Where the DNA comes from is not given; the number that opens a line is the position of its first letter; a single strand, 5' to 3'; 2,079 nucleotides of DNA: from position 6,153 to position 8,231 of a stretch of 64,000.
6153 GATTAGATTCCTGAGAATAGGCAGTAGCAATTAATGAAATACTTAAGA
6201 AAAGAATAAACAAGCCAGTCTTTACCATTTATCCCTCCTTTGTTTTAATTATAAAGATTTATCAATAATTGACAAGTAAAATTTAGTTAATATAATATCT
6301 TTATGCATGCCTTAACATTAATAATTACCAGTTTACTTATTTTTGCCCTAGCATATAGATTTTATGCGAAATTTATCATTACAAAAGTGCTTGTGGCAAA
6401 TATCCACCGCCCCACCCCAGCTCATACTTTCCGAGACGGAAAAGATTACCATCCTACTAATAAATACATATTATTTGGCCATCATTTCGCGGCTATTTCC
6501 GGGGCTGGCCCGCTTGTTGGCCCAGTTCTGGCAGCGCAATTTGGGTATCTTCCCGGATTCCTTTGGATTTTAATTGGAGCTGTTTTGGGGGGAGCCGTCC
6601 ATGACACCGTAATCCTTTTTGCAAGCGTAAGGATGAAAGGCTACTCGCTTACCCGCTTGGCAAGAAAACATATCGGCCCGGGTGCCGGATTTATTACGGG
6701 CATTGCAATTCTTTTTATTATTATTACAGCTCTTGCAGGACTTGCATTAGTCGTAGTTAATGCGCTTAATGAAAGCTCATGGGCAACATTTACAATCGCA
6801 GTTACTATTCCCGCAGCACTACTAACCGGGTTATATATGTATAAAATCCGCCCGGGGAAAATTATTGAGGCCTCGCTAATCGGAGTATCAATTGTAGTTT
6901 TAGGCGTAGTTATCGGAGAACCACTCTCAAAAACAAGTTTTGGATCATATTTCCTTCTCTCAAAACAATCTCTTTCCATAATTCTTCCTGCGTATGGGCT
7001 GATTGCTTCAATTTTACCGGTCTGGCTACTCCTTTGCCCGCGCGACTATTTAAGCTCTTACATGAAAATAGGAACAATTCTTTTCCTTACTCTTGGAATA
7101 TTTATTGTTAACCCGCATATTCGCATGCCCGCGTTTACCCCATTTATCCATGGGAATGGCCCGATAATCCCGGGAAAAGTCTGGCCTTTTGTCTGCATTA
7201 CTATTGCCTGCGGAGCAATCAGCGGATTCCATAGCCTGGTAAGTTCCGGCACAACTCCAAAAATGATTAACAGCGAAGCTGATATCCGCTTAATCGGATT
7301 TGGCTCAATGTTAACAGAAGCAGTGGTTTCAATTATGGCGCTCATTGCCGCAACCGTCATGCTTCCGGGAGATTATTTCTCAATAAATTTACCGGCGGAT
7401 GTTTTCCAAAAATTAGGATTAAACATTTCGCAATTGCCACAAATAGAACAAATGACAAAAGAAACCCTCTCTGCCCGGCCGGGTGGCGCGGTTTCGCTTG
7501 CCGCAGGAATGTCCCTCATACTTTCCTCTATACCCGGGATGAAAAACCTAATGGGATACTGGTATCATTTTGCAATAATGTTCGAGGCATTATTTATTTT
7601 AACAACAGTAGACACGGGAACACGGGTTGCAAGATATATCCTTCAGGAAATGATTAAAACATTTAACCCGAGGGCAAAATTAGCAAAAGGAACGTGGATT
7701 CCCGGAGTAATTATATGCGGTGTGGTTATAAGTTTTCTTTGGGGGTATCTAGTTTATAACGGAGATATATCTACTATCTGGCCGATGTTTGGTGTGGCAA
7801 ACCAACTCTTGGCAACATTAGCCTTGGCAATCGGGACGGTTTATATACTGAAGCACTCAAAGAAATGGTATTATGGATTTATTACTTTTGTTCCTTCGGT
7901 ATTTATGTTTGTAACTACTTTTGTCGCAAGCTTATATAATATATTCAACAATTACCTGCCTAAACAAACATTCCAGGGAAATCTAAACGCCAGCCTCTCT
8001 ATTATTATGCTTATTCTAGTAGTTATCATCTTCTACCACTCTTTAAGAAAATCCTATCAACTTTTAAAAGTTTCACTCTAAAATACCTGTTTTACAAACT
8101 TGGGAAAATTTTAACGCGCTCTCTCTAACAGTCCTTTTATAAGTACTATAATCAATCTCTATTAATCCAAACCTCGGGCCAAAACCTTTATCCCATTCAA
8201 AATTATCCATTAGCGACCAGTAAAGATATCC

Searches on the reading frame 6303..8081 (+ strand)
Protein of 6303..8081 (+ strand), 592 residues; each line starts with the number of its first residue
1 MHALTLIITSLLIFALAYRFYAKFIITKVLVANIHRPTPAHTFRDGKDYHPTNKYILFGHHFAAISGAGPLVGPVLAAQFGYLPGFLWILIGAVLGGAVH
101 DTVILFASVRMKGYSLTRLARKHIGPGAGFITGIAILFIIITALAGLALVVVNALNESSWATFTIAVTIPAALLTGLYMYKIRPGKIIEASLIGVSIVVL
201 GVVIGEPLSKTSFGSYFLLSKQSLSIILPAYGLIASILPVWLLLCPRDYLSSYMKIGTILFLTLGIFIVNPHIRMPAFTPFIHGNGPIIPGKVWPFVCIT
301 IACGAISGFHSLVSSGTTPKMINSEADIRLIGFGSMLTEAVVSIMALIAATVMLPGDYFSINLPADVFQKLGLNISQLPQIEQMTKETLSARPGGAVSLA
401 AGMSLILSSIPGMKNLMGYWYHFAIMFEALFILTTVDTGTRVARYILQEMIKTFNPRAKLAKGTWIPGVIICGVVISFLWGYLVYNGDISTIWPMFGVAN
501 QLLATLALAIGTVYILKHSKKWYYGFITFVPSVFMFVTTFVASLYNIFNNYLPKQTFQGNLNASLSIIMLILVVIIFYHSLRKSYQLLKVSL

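Call 18: search_protein_families(library=pfam, proteins=[window:6303-8081:+], max_evalue=0.0001)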
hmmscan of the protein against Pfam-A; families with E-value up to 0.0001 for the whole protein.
window:6303-8081:+ (592 aa): 1 family
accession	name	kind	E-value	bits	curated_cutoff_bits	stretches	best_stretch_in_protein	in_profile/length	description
PF02554.20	CstA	-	5.3e-204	679.5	27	1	3-542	2-560/560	Carbon starvation protein CstA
